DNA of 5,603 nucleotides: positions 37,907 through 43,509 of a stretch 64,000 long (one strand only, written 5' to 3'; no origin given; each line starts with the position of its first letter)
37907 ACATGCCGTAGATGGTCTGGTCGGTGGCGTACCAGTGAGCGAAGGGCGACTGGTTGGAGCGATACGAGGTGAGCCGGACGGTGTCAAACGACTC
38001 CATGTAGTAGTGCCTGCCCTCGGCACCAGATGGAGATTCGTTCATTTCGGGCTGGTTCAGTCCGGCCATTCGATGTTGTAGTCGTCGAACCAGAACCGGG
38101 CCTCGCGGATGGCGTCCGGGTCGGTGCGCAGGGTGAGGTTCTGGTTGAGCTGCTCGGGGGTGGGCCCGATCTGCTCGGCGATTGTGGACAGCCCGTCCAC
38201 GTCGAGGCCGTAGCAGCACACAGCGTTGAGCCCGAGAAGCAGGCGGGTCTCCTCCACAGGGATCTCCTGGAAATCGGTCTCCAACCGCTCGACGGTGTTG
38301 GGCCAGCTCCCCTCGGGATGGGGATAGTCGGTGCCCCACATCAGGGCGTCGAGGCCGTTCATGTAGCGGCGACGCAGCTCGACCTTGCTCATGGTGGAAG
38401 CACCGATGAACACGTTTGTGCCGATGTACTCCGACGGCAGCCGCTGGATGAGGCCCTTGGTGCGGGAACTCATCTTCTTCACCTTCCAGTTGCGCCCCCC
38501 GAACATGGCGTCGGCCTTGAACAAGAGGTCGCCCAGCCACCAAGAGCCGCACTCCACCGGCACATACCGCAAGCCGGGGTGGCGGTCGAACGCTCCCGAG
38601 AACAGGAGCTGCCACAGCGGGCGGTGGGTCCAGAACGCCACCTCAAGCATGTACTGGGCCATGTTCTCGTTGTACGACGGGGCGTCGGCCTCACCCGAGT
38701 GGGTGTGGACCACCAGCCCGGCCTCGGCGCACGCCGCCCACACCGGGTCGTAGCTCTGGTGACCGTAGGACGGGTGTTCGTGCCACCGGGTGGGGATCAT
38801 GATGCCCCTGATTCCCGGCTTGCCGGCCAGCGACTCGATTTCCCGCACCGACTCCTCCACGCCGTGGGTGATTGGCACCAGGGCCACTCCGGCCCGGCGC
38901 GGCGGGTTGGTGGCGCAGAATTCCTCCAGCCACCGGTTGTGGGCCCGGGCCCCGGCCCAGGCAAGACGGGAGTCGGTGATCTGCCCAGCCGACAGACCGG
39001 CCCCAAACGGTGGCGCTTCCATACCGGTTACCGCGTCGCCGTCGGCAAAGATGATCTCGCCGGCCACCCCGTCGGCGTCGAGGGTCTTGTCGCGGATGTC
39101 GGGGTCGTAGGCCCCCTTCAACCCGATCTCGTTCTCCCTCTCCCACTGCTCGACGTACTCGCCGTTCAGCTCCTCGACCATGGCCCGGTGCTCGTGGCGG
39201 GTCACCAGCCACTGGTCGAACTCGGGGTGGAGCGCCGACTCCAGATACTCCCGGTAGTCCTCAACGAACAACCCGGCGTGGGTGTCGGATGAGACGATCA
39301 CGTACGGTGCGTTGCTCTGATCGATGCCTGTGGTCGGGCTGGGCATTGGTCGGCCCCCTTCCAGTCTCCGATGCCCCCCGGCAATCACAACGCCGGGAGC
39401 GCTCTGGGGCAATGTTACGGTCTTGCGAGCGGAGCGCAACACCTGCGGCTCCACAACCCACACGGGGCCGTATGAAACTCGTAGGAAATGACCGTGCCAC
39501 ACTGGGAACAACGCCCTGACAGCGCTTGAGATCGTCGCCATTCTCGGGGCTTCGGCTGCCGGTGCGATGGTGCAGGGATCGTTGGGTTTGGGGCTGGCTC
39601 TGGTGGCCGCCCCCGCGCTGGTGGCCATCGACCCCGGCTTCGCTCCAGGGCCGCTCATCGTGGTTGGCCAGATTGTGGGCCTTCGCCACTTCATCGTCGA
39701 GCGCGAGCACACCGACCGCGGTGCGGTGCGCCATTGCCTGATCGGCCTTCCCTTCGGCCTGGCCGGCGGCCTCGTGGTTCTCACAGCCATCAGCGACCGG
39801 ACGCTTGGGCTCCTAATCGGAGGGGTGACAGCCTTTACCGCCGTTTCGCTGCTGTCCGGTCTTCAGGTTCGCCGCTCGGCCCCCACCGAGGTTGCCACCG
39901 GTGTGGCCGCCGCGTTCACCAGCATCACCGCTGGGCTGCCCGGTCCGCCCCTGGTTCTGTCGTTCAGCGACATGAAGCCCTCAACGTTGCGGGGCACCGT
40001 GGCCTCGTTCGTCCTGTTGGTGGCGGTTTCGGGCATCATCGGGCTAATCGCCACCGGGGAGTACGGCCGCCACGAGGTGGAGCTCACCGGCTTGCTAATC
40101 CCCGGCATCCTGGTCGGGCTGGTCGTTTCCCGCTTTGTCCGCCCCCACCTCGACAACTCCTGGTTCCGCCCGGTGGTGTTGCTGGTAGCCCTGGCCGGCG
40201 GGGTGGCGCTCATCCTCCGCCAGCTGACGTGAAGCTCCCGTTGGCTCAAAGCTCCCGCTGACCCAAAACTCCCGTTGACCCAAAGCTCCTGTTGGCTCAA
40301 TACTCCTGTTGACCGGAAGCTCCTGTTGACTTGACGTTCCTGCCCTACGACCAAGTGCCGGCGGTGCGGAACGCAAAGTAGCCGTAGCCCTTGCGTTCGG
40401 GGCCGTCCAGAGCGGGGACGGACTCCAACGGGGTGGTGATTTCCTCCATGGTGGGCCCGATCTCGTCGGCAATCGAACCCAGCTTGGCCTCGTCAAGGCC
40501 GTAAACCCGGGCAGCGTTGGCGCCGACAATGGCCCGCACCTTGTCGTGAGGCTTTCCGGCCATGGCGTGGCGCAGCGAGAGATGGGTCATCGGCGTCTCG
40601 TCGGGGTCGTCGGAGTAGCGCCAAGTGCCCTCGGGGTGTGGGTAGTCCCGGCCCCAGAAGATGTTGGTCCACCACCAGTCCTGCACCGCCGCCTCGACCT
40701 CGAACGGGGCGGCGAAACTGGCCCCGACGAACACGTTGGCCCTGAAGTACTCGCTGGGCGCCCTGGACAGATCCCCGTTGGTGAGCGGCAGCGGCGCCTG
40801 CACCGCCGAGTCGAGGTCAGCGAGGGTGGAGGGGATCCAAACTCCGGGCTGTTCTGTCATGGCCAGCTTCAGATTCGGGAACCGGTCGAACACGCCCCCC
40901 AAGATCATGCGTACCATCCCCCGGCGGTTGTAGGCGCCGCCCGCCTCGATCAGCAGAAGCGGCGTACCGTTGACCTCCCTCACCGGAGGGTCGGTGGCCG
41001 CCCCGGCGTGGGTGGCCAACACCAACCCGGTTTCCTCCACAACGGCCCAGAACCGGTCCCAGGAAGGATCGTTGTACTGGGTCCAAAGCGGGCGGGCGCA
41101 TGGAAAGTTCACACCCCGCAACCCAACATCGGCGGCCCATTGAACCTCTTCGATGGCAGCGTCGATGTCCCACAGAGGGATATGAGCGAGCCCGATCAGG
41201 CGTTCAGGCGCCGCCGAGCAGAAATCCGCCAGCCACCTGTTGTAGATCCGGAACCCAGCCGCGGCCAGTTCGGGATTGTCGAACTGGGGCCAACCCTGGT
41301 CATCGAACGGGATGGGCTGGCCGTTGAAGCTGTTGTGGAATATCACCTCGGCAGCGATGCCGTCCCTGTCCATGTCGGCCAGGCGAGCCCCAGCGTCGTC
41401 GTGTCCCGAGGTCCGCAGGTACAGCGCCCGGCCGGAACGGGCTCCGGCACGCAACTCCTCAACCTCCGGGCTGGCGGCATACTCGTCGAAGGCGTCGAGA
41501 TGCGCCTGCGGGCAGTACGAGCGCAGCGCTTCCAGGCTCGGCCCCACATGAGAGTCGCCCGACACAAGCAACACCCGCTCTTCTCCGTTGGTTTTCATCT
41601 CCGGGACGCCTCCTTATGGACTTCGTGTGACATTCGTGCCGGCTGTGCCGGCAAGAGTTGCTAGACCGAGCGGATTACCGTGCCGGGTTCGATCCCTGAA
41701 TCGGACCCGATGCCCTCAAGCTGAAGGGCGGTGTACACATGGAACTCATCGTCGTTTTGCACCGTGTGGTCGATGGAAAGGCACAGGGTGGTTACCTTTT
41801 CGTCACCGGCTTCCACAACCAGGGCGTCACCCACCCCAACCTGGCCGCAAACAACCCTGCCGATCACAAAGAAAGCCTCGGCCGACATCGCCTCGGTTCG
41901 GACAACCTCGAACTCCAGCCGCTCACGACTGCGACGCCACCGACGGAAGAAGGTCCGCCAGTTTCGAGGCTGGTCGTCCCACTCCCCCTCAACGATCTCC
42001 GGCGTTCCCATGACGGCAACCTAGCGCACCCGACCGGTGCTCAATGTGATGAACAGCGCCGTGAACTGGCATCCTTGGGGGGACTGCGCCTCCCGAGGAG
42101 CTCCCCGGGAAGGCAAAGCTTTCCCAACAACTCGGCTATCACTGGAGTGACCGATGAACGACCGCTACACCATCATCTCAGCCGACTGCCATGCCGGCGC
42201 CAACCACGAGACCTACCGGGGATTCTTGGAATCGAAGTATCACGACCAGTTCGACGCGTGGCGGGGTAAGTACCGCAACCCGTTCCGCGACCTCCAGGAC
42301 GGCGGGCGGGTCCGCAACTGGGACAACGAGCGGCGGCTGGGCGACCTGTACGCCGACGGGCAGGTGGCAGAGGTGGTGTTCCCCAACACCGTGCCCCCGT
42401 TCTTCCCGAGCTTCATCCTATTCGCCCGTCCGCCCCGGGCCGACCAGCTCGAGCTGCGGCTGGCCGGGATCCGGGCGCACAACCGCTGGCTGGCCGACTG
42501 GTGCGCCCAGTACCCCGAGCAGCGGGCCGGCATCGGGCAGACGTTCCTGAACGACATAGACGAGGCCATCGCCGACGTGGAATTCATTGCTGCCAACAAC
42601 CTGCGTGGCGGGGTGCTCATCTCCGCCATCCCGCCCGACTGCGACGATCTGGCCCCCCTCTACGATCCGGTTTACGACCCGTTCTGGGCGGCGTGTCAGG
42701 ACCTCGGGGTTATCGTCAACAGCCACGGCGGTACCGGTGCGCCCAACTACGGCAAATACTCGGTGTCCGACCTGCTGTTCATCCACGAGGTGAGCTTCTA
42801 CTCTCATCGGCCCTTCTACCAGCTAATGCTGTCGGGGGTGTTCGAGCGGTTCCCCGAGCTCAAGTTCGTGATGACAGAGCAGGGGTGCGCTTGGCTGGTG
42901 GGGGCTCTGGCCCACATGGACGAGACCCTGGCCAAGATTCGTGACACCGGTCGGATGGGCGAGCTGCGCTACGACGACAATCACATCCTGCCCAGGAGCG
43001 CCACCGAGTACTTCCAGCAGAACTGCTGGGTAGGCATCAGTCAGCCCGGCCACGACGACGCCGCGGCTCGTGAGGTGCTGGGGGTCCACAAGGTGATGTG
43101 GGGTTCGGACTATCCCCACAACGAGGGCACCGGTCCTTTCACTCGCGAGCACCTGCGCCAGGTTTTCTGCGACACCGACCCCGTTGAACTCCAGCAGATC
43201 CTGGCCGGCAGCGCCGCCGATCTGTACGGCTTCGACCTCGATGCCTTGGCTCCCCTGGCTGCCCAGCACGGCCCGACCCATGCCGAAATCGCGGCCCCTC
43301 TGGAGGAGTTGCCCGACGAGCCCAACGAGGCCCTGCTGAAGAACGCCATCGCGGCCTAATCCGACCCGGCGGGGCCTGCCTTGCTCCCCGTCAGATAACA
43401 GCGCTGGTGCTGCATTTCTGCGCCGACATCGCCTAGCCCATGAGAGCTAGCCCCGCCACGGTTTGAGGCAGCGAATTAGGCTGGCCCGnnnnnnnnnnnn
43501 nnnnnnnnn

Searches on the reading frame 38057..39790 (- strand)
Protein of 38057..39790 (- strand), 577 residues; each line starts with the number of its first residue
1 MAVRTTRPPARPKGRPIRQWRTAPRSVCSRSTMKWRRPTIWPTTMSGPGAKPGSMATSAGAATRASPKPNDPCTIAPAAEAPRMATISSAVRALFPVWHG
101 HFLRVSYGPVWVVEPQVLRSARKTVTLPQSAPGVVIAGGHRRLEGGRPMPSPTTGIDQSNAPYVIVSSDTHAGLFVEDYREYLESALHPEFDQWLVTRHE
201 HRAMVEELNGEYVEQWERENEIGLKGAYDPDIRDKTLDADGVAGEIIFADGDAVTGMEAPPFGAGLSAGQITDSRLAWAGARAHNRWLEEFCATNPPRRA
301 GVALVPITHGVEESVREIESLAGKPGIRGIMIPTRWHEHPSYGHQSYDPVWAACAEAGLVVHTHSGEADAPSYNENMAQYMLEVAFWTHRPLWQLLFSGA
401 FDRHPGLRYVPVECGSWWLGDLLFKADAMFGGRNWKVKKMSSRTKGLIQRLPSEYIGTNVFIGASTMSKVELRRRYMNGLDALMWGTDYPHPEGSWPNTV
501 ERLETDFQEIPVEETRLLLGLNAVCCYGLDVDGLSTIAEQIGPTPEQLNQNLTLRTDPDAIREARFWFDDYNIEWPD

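Call 39: search_protein_families(library=pfam, proteins=[window:38057-39790:-], max_evalue=0.001)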
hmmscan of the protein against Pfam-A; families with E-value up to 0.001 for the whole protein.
window:38057-39790:- (577 aa): 1 family
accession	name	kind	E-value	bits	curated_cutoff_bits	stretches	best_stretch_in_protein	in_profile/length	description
PF04909.20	Amidohydro_2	-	1.4e-23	84.6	26.4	1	262-529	43-289/289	Amidohydrolase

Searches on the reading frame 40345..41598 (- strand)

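Call 39: search_protein_families(library=pfam, proteins=[window:40345-41598:-], max_evalue=0.001)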
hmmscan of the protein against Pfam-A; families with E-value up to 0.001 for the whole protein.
window:40345-41598:- (417 aa): 1 family
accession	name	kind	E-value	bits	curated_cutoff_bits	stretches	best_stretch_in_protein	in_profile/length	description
PF04909.20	Amidohydro_2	-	2.9e-28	99.9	26.4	1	68-368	20-289/289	Amidohydrolase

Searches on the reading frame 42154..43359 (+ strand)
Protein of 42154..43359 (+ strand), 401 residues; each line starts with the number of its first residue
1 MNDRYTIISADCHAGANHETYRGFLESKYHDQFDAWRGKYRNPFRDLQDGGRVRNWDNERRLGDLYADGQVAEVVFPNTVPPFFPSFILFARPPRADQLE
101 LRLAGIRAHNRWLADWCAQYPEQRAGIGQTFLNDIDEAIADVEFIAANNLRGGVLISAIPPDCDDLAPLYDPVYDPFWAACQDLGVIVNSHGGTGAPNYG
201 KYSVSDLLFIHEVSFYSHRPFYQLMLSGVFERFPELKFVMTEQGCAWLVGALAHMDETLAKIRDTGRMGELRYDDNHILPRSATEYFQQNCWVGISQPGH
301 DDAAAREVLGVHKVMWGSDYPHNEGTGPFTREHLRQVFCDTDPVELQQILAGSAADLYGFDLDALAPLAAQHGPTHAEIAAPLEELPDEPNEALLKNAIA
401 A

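Call 39: search_protein_families(library=pfam, proteins=[window:42154-43359:+], max_evalue=0.001)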
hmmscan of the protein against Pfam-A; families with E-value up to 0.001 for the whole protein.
window:42154-43359:+ (401 aa): 1 family
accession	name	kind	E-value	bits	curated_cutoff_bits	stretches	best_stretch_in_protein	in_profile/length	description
PF04909.20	Amidohydro_2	-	5.6e-25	89.1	26.4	1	97-360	53-289/289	Amidohydrolase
